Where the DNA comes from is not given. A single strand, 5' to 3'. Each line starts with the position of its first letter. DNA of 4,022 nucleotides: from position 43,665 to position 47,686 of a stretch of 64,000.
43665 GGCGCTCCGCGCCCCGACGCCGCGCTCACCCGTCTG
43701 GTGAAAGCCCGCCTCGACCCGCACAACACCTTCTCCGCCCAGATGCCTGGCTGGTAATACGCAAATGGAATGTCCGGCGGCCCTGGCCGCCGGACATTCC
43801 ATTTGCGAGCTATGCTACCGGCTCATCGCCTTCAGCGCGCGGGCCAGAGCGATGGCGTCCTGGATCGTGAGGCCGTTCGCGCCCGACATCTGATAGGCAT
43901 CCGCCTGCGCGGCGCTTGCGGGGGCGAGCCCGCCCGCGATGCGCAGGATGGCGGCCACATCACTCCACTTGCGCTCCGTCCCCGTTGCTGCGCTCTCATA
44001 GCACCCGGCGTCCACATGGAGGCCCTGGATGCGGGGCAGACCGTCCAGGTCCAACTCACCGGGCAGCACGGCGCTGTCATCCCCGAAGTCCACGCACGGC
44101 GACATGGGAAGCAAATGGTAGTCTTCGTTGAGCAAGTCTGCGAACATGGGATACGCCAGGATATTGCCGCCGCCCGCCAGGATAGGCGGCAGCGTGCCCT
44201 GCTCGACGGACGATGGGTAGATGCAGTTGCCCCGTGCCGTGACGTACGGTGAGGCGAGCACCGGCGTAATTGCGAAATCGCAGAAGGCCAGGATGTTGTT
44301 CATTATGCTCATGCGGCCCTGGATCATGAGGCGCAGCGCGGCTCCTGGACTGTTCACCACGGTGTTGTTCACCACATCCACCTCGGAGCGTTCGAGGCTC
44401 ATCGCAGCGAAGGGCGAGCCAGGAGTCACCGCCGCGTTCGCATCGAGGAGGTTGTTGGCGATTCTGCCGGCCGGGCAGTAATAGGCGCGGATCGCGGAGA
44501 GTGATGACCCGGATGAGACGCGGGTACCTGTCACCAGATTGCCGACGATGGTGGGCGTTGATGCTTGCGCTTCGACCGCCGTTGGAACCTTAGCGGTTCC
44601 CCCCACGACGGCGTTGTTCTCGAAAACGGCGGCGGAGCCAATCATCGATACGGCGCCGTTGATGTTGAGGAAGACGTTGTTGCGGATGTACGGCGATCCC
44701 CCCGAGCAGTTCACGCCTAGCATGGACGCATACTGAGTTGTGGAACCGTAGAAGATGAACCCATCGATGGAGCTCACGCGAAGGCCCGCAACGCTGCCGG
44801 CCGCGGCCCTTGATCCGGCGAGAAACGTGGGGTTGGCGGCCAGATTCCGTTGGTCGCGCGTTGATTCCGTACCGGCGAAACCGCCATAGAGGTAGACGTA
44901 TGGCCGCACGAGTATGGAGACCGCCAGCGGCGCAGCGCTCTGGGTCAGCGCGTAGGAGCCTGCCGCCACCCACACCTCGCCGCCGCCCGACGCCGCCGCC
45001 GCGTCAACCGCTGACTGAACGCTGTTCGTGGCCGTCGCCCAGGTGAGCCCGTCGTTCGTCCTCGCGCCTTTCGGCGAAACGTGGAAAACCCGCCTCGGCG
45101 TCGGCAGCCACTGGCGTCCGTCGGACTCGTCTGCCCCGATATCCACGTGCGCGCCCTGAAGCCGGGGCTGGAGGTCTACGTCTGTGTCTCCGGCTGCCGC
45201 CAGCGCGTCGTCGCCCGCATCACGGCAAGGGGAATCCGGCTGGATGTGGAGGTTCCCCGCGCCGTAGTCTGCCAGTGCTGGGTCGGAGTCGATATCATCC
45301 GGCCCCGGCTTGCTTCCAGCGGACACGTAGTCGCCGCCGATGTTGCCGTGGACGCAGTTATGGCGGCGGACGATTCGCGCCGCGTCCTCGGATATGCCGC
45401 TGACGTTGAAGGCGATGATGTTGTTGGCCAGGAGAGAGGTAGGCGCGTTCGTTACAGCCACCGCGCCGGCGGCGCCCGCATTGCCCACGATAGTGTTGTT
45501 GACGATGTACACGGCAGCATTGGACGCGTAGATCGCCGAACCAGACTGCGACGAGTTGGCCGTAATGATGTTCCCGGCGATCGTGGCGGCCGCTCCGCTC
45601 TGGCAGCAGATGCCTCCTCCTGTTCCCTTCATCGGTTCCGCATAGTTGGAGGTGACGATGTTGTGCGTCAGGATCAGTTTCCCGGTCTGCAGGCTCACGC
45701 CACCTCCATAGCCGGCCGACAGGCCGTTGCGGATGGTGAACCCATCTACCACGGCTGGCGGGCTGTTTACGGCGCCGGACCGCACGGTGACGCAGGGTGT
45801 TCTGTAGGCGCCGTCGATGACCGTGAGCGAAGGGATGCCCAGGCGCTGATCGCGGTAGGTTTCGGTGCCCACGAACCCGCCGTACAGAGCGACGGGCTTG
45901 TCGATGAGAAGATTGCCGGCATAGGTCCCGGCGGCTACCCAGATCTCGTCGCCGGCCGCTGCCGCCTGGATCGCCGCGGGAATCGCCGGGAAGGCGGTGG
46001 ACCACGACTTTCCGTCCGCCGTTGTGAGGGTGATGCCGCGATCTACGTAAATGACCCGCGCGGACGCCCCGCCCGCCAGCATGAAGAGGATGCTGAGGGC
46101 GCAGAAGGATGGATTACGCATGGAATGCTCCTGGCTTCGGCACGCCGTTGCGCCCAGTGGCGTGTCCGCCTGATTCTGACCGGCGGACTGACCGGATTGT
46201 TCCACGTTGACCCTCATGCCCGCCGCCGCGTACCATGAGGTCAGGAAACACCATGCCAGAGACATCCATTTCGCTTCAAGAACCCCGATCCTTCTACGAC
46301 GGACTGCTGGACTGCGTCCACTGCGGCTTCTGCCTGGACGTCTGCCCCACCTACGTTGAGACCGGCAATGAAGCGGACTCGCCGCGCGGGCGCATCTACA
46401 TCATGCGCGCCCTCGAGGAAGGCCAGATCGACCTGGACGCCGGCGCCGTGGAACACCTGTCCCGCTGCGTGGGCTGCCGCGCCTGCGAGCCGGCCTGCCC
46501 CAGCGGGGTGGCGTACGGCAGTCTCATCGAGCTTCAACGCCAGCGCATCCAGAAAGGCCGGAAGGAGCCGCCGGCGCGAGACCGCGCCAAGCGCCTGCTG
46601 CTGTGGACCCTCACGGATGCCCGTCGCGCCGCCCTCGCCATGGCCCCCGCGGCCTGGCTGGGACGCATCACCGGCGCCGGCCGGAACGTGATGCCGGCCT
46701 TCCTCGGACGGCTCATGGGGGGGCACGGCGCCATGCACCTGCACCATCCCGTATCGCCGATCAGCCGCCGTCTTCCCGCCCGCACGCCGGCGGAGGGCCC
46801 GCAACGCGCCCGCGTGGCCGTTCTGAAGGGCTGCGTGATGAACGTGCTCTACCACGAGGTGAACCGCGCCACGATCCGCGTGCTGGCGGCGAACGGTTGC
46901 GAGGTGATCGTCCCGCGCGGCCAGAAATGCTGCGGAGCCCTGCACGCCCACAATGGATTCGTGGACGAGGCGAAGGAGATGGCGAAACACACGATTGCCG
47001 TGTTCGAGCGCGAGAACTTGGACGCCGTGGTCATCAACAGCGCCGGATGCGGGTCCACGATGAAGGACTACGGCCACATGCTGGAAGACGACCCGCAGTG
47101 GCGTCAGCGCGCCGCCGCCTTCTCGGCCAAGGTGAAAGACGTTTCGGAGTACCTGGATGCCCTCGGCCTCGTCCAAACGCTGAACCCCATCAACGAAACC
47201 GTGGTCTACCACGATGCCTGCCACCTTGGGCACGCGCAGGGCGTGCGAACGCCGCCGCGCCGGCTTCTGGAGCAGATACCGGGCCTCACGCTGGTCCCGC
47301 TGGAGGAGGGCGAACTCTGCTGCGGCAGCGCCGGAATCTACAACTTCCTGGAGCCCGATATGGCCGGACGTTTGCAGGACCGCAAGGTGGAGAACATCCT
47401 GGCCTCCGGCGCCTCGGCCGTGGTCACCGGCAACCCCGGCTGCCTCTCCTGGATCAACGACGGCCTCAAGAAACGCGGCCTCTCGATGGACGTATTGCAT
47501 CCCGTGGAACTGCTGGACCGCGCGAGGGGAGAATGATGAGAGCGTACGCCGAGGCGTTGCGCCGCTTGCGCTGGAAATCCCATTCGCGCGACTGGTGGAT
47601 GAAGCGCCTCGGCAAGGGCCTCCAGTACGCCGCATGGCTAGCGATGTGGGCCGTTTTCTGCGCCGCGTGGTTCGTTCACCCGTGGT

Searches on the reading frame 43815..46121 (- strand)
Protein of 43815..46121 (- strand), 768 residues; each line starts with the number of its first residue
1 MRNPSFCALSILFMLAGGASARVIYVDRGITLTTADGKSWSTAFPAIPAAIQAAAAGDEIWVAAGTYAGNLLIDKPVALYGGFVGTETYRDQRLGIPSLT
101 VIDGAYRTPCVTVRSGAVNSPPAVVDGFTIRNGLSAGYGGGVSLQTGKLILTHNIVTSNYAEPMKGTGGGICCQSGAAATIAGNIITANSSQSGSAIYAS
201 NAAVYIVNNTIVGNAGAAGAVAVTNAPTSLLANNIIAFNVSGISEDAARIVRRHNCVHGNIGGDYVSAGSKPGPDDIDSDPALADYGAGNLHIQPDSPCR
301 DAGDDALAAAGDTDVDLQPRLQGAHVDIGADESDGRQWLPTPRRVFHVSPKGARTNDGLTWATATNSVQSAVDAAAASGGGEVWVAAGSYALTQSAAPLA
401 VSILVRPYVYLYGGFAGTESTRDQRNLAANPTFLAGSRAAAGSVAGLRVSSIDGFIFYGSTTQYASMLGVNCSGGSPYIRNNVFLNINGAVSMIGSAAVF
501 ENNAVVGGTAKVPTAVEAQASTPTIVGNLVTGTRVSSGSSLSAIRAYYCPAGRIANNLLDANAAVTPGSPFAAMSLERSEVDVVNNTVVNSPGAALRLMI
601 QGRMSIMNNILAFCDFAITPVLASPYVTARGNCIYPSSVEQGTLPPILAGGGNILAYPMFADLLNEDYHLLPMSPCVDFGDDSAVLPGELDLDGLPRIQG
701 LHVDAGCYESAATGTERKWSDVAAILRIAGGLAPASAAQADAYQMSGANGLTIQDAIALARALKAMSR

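Call 4: search_protein_families(library=pfam, proteins=[window:43815-46121:-], max_evalue=1)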
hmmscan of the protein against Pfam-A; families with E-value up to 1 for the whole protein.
window:43815-46121:- (768 aa): 3 families
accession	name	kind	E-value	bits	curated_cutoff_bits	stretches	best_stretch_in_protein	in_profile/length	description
PF13229.12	Beta_helix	-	8.7e-13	48.6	25.9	2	124-270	12-148/158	Right handed beta helix region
PF05048.19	NosD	-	3.4e-06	27.1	23.6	2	154-244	71-154/212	Periplasmic copper-binding protein (NosD)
PF17161.10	DUF5123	-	0.0068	18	35.1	0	205-304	2-110/113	Domain of unknown function (DUF5123)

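Call 13: search_protein_families(library=ncbifam, proteins=[window:43815-46121:-], max_evalue=0.1)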
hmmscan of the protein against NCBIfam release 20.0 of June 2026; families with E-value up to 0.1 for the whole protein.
window:43815-46121:- (768 aa): 3 families
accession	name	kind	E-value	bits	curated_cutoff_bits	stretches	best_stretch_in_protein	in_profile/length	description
NF041518.1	choice_anch_Q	domain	2.9e-12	46.7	25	2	668-710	17-57/58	choice-of-anchor Q domain-containing protein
TIGR04247.1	NosD_copper_fam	subfamily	1.7e-07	30.1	300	1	48-211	2-145/377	nitrous oxide reductase family maturation protein NosD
NF049898.1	RhamgalacuronBT4146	equivalog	0.0065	15.3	500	1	362-392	12-42/445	rhamnogalacturonidase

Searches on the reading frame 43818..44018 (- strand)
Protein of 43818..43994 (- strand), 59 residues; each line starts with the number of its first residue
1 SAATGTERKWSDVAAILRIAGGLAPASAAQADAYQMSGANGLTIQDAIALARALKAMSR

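Call 5: search_protein_families(library=pfam, proteins=[window:43818-43994:-], max_evalue=10)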
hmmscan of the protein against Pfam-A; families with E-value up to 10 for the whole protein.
seq(59 aa): 1 family
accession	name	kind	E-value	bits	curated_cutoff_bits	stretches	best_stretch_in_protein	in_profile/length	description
PF01175.24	Urocanase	-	0.13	12.3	23.2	1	6-45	18-57/209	Urocanase Rossmann-like domain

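Call 68: predict_structure(alignment_id=A4)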
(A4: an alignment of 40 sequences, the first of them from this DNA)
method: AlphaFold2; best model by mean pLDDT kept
length: 67 residues; sequences in the alignment: 40
mean_pLDDT: 76.3   pTM: 0.59
mean pLDDT of the five models: 76.3, 73.7, 73.4, 73.0, 72.4
residues with pLDDT >= 90: 15; 70-90: 29; 50-70: 16; < 50: 7
segments of 3 or more residues with pLDDT < 50: 7-11
pLDDT, mean of each block of 10 residues (from residue 1): 50 73 91 79 70 90 84
secondary structure, 60 per line:
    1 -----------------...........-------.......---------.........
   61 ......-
elements in order: H18-28 H36-42 H52-66

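Call 70: fold_search(model_id=the predicted structure, library=pdb)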
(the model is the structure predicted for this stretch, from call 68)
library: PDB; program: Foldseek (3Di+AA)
matches with E <= 10: 25; with E <= 0.001: 0
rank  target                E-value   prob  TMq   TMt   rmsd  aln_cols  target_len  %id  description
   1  2ccl_B                9.3e-01  0.96  0.62  0.67   1.5        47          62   13  THE S45A, T46A MUTANT OF THE TYPE I COHESIN-DOCKERIN COMPLEX FROM THE CELLULOSOME OF CLOSTRIDIUM THERMOCELLUM (released 2007-02-13)
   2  5m2o_B                9.9e-01  0.82  0.57  0.52   2.9        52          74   15  R. flavefaciens' third ScaB cohesin in complex with a group 1 dockerin (released 2017-07-05)
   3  1ohz_B                1.2e+00  0.91  0.58  0.68   1.5        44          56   14  Cohesin-Dockerin complex from the cellulosome of Clostridium thermocellum (released 2003-11-20)
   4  4fl4_G                1.2e+00  0.87  0.59  0.59   2.0        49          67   14  Scaffoldin conformation and dynamics revealed by a ternary complex from the Clostridium thermocellum cellulosome (released 2012-06-27)
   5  4uyq_B                1.3e+00  0.91  0.63  0.58   2.0        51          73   14  High resolution structure of the third cohesin ScaC in complex with the ScaB dockerin with a mutation in the C-termina (released 2015-04-15)
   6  4fl4_A                1.3e+00  0.85  0.59  0.58   2.1        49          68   14  Scaffoldin conformation and dynamics revealed by a ternary complex from the Clostridium thermocellum cellulosome (released 2012-06-27)
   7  4uyp_B                1.8e+00  0.84  0.63  0.58   2.0        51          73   16  High resolution structure of the third cohesin ScaC in complex with the ScaB dockerin with a mutation in the N-termina (released 2015-04-15)
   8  4fl4_D                2.9e+00  0.60  0.59  0.60   2.1        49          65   14  Scaffoldin conformation and dynamics revealed by a ternary complex from the Clostridium thermocellum cellulosome (released 2012-06-27)
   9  4fl4_J                2.9e+00  0.60  0.59  0.59   2.0        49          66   14  Scaffoldin conformation and dynamics revealed by a ternary complex from the Clostridium thermocellum cellulosome (released 2012-06-27)
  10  6kgd_B                3.2e+00  0.28  0.46  0.53   3.3        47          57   11  Crystal structure of CaDoc0917(R49D)-CaCohA2 complex at pH 8.0 (released 2020-07-08)
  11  6kge_B                3.5e+00  0.25  0.44  0.48   3.4        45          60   13  Crystal structure of CaDoc0917(R16D)-CaCohA2 complex at pH 5.5 (released 2020-07-08)
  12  6kgf_B                3.9e+00  0.28  0.46  0.50   2.8        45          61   13  Crystal structure of CaDoc0917(R16D)-CaCohA2 complex at pH 8.2 (released 2020-07-08)
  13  8x39_A                4.2e+00  0.57  0.61  0.31   1.8        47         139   21  Crystal structure of cellulosomal double-dockerin module of Clo1313_0689 from Clostridium thermocellum (released 2024-04-03)
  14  6kgf_D                4.4e+00  0.23  0.46  0.49   2.7        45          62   13  Crystal structure of CaDoc0917(R16D)-CaCohA2 complex at pH 8.2 (released 2020-07-08)
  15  7pjd_E                4.7e+00  0.07  0.31  0.13  10.1        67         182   18  The X-ray structure of juvenile hormone diol kinase from the silk worm Bombyx mori. (released 2021-12-22)
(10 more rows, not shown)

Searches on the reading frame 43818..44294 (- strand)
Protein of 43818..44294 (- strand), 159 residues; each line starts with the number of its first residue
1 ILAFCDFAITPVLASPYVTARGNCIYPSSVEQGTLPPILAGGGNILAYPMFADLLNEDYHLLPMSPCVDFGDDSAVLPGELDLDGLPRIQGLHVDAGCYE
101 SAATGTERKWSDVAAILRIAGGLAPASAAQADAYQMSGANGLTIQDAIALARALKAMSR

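Call 15: find_homologous_proteins(query=window:43818-44294:-, max_evalue=0.001)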
Query seq(159 aa): 98 candidates shared short words with the query, none scored E <= 0.001.

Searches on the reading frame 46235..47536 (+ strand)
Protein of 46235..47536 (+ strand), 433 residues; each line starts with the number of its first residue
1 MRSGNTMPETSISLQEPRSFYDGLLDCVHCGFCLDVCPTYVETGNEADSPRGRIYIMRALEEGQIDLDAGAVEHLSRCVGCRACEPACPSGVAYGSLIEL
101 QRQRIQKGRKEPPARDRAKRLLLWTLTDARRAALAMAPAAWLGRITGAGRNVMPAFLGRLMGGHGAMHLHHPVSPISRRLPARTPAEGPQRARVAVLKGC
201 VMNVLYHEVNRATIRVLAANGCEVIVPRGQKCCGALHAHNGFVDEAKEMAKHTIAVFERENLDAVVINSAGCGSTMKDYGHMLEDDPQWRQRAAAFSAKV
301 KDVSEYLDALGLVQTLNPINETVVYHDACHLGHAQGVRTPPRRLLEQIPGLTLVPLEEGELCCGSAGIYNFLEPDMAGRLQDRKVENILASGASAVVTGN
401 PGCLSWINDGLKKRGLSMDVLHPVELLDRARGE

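Call 62: search_protein_families(library=pfam, proteins=[window:46235-47536:+], max_evalue=0.001)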
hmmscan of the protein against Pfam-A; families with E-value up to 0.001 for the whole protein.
window:46235-47536:+ (433 aa): 14 families
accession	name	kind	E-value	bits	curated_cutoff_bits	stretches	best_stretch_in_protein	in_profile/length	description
PF02754.22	CCG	-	2.3e-36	124.2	20.6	2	194-277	1-85/85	Cysteine-rich domain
PF13183.11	Fer4_8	-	6.2e-13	49.5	27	1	24-92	2-68/68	4Fe-4S dicluster domain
PF12838.12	Fer4_7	-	2.4e-11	44.4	27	1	27-92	2-52/52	4Fe-4S dicluster domain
PF13534.11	Fer4_17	-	2.5e-11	44.4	22.2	1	27-92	2-60/61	4Fe-4S dicluster domain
PF00037.32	Fer4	-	1.7e-08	34.3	21.1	1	75-92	5-22/24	4Fe-4S binding domain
PF12797.12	Fer4_2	-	4.3e-08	33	24.5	1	75-90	7-22/22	4Fe-4S binding domain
PF13484.11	Fer4_16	-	3.2e-07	31.5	30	1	27-90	2-65/66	4Fe-4S double cluster binding domain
PF12800.12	Fer4_4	-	3.9e-07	30.3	24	0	76-91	2-17/17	4Fe-4S binding domain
PF13237.11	Fer4_10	-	5.4e-07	29.9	25.5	1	26-89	8-53/53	4Fe-4S dicluster domain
PF13187.11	Fer4_9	-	1.4e-06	28.6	27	1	26-91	1-50/52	4Fe-4S dicluster domain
PF12837.12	Fer4_6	-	3.6e-06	27.1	25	0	76-92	7-23/24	4Fe-4S binding domain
PF14697.11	Fer4_21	-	0.00017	22.1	35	0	26-39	40-53/59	4Fe-4S dicluster domain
PF12798.12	Fer4_3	-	0.00032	21.8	27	0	27-39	1-13/15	4Fe-4S binding domain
PF13746.11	Fer4_18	-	0.00071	20.2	27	0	22-42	56-76/114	4Fe-4S dicluster domain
